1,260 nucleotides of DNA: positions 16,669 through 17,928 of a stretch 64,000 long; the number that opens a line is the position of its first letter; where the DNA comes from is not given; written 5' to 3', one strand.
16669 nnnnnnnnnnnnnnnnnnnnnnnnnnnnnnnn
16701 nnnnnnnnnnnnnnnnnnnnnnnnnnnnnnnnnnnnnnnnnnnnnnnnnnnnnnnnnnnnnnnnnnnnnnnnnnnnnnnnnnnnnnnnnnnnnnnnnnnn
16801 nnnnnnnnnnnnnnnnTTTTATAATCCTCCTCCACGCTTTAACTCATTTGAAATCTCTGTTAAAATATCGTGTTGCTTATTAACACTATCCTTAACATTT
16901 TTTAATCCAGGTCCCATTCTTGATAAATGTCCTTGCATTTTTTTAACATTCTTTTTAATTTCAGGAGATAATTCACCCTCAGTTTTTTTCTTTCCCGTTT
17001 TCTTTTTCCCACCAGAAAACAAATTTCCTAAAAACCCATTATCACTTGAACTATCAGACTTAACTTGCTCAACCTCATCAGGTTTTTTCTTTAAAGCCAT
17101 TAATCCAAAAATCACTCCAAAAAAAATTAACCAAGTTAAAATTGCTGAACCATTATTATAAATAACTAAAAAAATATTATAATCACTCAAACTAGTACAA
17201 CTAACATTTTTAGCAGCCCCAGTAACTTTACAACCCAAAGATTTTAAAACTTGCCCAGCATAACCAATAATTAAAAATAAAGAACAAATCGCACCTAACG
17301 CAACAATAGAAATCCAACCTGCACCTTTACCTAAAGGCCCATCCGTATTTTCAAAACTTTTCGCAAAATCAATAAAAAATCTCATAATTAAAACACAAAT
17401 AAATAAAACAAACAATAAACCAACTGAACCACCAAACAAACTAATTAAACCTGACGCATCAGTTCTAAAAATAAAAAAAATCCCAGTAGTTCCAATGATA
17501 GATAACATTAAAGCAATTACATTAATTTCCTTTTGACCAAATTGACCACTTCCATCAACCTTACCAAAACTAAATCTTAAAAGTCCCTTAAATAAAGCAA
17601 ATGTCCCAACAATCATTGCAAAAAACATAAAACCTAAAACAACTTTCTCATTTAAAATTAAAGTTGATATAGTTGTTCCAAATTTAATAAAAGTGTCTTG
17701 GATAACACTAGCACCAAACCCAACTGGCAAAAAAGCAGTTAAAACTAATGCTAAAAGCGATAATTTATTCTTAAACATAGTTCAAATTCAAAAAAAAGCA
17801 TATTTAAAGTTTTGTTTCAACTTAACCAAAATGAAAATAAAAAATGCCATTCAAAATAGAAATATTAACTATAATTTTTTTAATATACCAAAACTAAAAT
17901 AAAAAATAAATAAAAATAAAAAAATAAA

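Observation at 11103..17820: Duplicated 'polytopic membrane protein + large helical protein' module with a shared promoter element: candidate undescribed membrane-associated system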

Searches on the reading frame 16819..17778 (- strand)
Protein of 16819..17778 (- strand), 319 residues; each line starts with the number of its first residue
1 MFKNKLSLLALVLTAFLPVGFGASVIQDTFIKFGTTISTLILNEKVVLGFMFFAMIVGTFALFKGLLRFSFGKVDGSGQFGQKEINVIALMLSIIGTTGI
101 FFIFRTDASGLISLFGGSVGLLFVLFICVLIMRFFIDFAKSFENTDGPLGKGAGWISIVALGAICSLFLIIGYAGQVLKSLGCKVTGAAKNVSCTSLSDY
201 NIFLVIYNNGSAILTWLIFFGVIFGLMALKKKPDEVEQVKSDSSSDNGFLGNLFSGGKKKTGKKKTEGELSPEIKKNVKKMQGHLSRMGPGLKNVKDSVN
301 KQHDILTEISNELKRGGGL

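Call 5: search_protein_families(library=pfam, proteins=[window:16819-17778:-], max_evalue=1)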
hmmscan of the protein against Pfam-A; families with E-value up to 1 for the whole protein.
window:16819-17778:- (319 aa): 0 families

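Call 11: find_homologous_proteins(query=window:16819-17778:-, max_evalue=0.001)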
Query window:16819-17778:- (319 aa): 21 proteins with E <= 0.001 among 6399 candidates.
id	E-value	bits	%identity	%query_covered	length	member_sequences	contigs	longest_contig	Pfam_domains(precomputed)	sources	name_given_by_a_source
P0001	4.6e-199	678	100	100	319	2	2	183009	-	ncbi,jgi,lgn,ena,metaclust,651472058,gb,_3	metaclust:\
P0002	8.6e-149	513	79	100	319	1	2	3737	-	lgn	-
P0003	4.9e-113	396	67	91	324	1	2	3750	-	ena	-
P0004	4.5e-111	389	62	100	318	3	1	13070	-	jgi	jgi:hypothetical protein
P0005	6.7e-110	385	63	97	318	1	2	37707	-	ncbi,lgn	-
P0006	3.0e-107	377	64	91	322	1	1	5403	-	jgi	jgi:hypothetical protein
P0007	3.2e-107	377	64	90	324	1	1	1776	-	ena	-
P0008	3.8e-105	370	62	90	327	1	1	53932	-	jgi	jgi:hypothetical protein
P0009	8.9e-103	362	60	97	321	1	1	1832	-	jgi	jgi:hypothetical protein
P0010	1.2e-95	339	53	100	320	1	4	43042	-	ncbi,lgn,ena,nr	ncbi:MAG: hypothetical protein HRU03_01190 [Nanoarchaeales archaeon]|nr:hypothetical protein [Nanoar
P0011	1.2e-90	322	58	91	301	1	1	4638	-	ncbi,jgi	ncbi:MAG: hypothetical protein ACI8RP_001140 [Urechidicola sp.]|jgi:hypothetical protein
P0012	6.5e-81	290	56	90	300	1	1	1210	-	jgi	jgi:hypothetical protein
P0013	6.8e-80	287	55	90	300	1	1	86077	-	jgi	jgi:hypothetical protein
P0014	3.4e-78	281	54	87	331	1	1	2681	-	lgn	-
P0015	3.7e-76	275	49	91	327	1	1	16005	-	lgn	-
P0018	1.7e-40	157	40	81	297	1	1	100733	-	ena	-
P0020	1.9e-37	147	37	91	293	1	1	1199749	-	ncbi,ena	-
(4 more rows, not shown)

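Call 12: search_protein_families(library=ncbifam, proteins=[window:16819-17778:-], max_evalue=0.1)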
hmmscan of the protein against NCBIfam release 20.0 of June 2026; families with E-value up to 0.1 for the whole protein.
window:16819-17778:- (319 aa): 0 families

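Call 13: find_encoding_contigs(protein=P0020, flank=10000, max_places=2)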
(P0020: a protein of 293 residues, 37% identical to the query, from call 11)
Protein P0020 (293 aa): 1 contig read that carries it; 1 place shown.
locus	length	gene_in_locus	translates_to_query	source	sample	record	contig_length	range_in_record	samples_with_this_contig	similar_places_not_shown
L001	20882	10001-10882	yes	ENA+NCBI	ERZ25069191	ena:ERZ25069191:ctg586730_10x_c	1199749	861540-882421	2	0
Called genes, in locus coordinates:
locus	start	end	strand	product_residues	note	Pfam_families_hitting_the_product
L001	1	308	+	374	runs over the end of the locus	-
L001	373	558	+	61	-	-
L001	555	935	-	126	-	PF01592:NifU_N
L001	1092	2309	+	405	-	PF25133:TYW2_N_2, PF02475:TRM5-TYW2_MTfase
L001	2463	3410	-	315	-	PF08291:Peptidase_M15_3, PF05951:Peptidase_M15_2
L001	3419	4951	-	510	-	-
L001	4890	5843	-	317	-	PF08271:Zn_Ribbon_TF, PF00382:TFIIB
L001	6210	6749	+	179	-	PF21800:KH_KRR1_2nd, PF22891:KH_PNO1_2nd, PF00013:KH_1 (weak)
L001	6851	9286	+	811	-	PF00521:DNA_topoisoIV, PF03989:DNA_gyraseA_C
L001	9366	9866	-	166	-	-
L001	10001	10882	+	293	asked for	-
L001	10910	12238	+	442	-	-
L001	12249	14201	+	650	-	PF00004:AAA (weak)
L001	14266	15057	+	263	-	-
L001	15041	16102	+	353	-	-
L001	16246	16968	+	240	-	-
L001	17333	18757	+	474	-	-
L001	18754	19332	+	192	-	-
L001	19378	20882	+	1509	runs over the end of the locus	PF17963:Big_9 (faint), PF18911:PKD_4 (weak), PF00801:PKD (weak), PF18911:PKD_4, PF00801:PKD (weak), PF18911:PKD_4, PF00801:PKD (weak), PF18911:PKD_4 (weak)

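Call 14: find_encoding_contigs(protein=P0010, flank=10000, max_places=2)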
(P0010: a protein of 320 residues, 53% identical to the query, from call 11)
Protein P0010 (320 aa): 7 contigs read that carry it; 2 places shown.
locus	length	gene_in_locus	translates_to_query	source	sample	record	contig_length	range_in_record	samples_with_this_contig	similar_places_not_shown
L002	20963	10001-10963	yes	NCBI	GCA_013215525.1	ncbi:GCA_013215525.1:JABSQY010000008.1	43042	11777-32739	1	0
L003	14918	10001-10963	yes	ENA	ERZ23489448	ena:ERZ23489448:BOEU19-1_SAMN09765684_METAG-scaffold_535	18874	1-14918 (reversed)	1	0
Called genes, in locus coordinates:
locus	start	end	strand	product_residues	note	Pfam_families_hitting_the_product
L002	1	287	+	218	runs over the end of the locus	-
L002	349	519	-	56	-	-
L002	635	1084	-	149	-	-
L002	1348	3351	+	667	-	-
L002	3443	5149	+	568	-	-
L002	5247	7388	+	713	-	PF05658:YadA_head (faint)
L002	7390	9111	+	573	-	-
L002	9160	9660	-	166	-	-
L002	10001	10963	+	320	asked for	-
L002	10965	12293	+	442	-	-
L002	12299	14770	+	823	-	PF00004:AAA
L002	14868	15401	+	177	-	-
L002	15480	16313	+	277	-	-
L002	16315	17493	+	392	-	-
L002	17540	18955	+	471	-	-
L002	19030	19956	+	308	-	-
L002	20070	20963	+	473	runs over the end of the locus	-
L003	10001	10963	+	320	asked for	-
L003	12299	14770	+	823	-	PF00004:AAA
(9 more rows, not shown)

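Call 16: search_protein_families(library=pfam, proteins=[L002:12299-14770:+, L001:12249-14201:+, L002:10965-12293:+, L001:10910-12238:+, L002:16315-17493:+, L001:15041-16102:+, L002:14868-15401:+, L002:17540-18955:+, L001:17333-18757:+], max_evalue=0.01)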
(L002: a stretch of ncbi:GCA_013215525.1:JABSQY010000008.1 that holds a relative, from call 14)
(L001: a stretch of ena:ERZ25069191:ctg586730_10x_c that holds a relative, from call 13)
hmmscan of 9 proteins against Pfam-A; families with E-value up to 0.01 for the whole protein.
L002:12299-14770:+ (823 aa): 2 families
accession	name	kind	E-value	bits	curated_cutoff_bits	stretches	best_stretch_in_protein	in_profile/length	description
PF00004.35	AAA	-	7.6e-13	49.5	21.2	1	275-395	2-113/131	ATPase family associated with various cellular activities (AAA)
PF12774.13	AAA_6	-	0.0047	16.4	25.2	0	269-302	30-63/327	Hydrolytic ATP binding site of dynein motor region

L001:12249-14201:+ (650 aa): 1 family
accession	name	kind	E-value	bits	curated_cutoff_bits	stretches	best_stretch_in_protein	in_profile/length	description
PF00004.35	AAA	-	4.9e-08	33.9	21.2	1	237-366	2-122/131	ATPase family associated with various cellular activities (AAA)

L002:10965-12293:+ (442 aa): 1 family
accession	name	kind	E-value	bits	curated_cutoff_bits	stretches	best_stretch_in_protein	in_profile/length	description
PF10046.14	BLOC1_2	-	0.0061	17.3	33.4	0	13-50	50-87/96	Biogenesis of lysosome-related organelles complex-1 subunit 2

L001:10910-12238:+ (442 aa): 0 families

L002:16315-17493:+ (392 aa): 0 families

L001:15041-16102:+ (353 aa): 0 families

L002:14868-15401:+ (177 aa): 0 families

L002:17540-18955:+ (471 aa): 0 families

L001:17333-18757:+ (474 aa): 0 families

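Call 20: find_encoding_contigs(protein=P0005, flank=10000, max_places=1)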
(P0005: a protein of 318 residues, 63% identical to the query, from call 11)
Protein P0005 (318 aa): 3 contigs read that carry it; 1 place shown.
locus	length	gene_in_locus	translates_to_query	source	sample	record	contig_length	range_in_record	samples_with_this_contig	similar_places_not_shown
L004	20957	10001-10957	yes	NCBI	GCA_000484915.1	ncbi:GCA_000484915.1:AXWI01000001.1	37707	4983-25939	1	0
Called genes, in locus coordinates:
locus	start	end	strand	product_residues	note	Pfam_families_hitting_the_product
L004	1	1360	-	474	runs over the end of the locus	PF01134:GIDA (faint), PF07992:Pyr_redox_2, PF13738:Pyr_redox_3, PF00070:Pyr_redox, PF02852:Pyr_redox_dim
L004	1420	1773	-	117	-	-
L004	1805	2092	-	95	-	-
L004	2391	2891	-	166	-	-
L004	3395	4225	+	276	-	PF02535:Zip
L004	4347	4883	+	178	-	-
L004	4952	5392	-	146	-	-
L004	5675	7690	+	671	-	-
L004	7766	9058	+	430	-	-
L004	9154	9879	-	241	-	-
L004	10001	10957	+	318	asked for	-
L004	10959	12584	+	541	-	-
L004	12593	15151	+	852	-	PF00004:AAA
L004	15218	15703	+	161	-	-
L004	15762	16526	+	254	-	-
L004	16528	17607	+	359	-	-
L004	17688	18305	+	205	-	-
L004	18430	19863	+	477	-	-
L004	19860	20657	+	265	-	-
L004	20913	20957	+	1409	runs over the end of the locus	PF18911:PKD_4 (weak)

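Call 21: find_encoding_contigs(protein=P0008, flank=10000, max_places=1)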
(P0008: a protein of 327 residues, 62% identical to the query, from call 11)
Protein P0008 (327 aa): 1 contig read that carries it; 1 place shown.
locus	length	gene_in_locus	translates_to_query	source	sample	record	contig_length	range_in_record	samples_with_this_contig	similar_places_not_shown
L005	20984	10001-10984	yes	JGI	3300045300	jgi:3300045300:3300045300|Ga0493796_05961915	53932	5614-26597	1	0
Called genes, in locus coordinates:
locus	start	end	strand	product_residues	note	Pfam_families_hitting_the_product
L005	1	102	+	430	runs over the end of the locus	PF00270:DEAD, PF04851:ResIII (weak), PF00271:Helicase_C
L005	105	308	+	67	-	-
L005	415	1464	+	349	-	PF02086:MethyltransfD12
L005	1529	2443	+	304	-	PF04556:DpnII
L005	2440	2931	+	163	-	-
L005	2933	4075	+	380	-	PF14072:DndB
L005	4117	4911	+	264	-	PF13847:Methyltransf_31 (faint), PF01555:N6_N4_Mtase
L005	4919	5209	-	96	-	-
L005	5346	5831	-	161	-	-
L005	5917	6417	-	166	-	-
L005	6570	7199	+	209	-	-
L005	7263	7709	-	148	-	-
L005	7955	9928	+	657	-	-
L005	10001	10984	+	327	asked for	-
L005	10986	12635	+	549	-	-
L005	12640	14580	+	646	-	-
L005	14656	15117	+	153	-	-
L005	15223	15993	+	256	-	-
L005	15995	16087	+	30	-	-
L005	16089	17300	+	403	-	-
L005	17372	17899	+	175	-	-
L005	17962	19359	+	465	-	-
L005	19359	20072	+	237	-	-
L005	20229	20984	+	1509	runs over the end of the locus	PF00801:PKD (faint), PF18911:PKD_4 (weak)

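Call 22: find_encoding_contigs(protein=P0004, flank=10000, max_places=1)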
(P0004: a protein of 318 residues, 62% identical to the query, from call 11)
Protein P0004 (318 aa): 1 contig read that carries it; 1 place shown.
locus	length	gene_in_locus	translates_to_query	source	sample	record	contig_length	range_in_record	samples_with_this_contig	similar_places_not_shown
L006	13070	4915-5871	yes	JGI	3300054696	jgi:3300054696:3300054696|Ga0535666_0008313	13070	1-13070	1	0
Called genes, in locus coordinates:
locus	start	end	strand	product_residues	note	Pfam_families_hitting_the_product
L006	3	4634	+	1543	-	?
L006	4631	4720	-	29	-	-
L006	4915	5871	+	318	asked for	-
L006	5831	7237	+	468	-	-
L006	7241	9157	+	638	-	PF00004:AAA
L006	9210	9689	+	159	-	-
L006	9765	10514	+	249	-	-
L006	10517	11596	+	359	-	-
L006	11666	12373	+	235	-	-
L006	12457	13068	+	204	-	?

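Call 23: search_solved_structures(query=L004:12593-15151:+, max_evalue=0.001, show_alignments=1)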
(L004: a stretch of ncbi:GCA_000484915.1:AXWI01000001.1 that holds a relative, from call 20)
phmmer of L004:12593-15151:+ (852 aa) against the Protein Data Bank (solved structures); distinct sequences matched with E-value up to 0.001: 28.
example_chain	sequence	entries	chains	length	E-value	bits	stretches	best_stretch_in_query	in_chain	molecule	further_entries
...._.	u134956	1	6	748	3.3e-08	35.5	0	300-429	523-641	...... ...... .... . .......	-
7nku_A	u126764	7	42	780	3.7e-08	35.3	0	300-429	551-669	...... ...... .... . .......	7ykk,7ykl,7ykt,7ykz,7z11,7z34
7wbb_A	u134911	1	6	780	2.5e-07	32.6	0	300-429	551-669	AFG2 isoform 1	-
5vc7_A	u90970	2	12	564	1.7e-06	29.9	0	300-419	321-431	VCP-like ATPase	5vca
5g4g_A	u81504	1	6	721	3.5e-06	28.8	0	300-419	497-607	VCP-LIKE ATPASE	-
5g4f_A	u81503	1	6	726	3.6e-06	28.8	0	300-419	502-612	VCP-LIKE ATPASE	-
5kwa_A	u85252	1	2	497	8.2e-06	27.6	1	300-396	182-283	Proteasome-associated ATPase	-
5kzf_A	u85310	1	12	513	8.7e-06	27.5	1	300-396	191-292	Proteasome-associated ATPase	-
7ljf_A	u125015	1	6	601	1.1e-05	27.1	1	300-396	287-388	AAA ATPase forming ring-shaped complexes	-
5w0t_A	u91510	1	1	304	1.2e-05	27.1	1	289-401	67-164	Protein MSP1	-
7px9_A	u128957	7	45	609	1.2e-05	27.1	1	300-396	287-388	AAA ATPase forming ring-shaped complexes | Proteasome-associated ATPase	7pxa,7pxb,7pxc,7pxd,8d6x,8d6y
9kmd_A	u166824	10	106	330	3.6e-05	25.5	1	289-401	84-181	Outer mitochondrial transmembrane helix translocase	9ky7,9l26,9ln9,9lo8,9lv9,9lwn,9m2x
9l3m_A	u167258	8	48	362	4.3e-05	25.2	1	289-401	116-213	Outer mitochondrial transmembrane helix translocase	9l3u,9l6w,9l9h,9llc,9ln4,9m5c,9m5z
8vxt_A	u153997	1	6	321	6.4e-05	24.7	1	299-461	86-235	Outer mitochondrial transmembrane helix translocase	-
6chs_H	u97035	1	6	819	8.2e-05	24.3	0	300-390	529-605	Putative cell division control protein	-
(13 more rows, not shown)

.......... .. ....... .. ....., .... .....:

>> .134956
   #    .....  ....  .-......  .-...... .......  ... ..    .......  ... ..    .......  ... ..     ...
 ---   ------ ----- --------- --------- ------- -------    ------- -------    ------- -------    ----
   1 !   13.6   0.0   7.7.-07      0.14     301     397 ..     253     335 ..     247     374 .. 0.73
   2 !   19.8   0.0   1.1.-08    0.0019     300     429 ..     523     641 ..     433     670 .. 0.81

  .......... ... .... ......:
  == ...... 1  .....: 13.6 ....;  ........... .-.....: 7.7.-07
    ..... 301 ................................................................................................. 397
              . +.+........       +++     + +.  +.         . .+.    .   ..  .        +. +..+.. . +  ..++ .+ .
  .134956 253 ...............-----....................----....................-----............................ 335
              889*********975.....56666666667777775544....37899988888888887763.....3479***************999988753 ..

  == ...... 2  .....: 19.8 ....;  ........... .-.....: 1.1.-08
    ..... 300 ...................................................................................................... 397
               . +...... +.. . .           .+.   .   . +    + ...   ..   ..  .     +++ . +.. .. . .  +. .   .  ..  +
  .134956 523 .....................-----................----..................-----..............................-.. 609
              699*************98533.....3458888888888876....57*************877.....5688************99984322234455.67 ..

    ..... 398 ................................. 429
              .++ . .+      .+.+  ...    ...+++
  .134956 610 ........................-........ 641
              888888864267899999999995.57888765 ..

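Call 30: find_encoding_contigs(protein=P0002, flank=10000, max_places=2)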
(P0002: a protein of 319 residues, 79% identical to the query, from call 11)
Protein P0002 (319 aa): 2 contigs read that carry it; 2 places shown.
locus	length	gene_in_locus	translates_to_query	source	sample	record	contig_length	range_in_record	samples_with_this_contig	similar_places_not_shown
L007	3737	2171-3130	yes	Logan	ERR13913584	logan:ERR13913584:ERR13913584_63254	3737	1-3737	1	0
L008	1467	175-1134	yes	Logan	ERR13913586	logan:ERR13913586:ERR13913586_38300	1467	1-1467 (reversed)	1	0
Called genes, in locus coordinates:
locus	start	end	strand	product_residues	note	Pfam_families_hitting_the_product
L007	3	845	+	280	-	?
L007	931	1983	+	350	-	PF21088:MS_channel_1st, PF00924:MS_channel_2nd, PF21082:MS_channel_3rd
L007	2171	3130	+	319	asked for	-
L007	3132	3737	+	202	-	?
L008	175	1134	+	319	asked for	-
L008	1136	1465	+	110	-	?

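Call 32: find_encoding_contigs(protein=P0018, flank=10000, max_places=1)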
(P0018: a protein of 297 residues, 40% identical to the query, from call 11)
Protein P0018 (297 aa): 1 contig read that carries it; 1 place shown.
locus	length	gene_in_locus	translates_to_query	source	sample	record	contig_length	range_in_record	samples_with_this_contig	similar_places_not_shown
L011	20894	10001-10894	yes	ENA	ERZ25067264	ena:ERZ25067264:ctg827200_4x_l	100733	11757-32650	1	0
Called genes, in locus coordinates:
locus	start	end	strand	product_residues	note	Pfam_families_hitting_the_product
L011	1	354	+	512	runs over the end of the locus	-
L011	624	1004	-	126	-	PF01592:NifU_N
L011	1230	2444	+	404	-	PF25133:TYW2_N_2, PF02475:TRM5-TYW2_MTfase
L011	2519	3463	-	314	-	PF08291:Peptidase_M15_3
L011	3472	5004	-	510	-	-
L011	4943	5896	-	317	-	PF08271:Zn_Ribbon_TF, PF00382:TFIIB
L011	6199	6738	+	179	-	PF21800:KH_KRR1_2nd, PF22891:KH_PNO1_2nd, PF00013:KH_1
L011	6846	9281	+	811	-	PF00521:DNA_topoisoIV, PF03989:DNA_gyraseA_C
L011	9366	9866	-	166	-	-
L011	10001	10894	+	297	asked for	-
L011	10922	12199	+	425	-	-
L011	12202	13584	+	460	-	PF00004:AAA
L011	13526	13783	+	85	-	-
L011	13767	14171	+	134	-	-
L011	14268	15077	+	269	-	-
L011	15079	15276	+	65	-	-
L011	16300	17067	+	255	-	-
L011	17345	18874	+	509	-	-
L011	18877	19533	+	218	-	-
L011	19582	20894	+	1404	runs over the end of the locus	PF13620:CarboxypepD_reg (faint), PF18911:PKD_4, PF00801:PKD (weak), PF18911:PKD_4 (weak), PF00801:PKD (weak), PF18911:PKD_4 (weak)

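Call 46: search_protein_families(library=pfam, alignment_id=A4, max_evalue=0.5)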
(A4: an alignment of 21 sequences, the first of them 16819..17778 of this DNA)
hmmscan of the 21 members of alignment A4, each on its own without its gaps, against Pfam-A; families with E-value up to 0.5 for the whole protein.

A. member 1, window:16819-17778:- (319 aa): 0 families

B. families by the number of members that match (of 21 scanned): 18 families
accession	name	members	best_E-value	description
PF10277.15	Frag1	2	0.0027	Frag1/DRAM/Sfk1 family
PF23048.1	SH3-A_UBE2O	2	0.045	UBE2O, N-terminal SH3-A domain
PF25263.1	DUF7863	2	0.067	Domain of unknown function (DUF7863)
PF04893.22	Yip1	1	0.0038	Yip1 domain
PF20564.3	DUF6774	1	0.053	Family of unknown function (DUF6774)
PF15468.11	DUF4636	1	0.068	Domain of unknown function (DUF4636)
PF11377.13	DUF3180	1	0.081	Protein of unknown function (DUF3180)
PF12761.13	End3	1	0.086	Actin cytoskeleton-regulatory complex protein END3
PF11395.13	bCoV_NS7B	1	0.1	Betacoronavirus NS7B protein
PF05278.17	PEARLI-4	1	0.17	Arabidopsis phospholipase-like protein (PEARLI 4)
PF01034.25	Syndecan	1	0.18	Syndecan domain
PF06398.17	Pex24p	1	0.19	Integral peroxisomal membrane peroxin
PF08581.15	Tup_N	1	0.21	Tup N-terminal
PF17260.7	DUF5326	1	0.28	Family of unknown function (DUF5326)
PF18895.5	T4SS_pilin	1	0.3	Type IV secretion system pilin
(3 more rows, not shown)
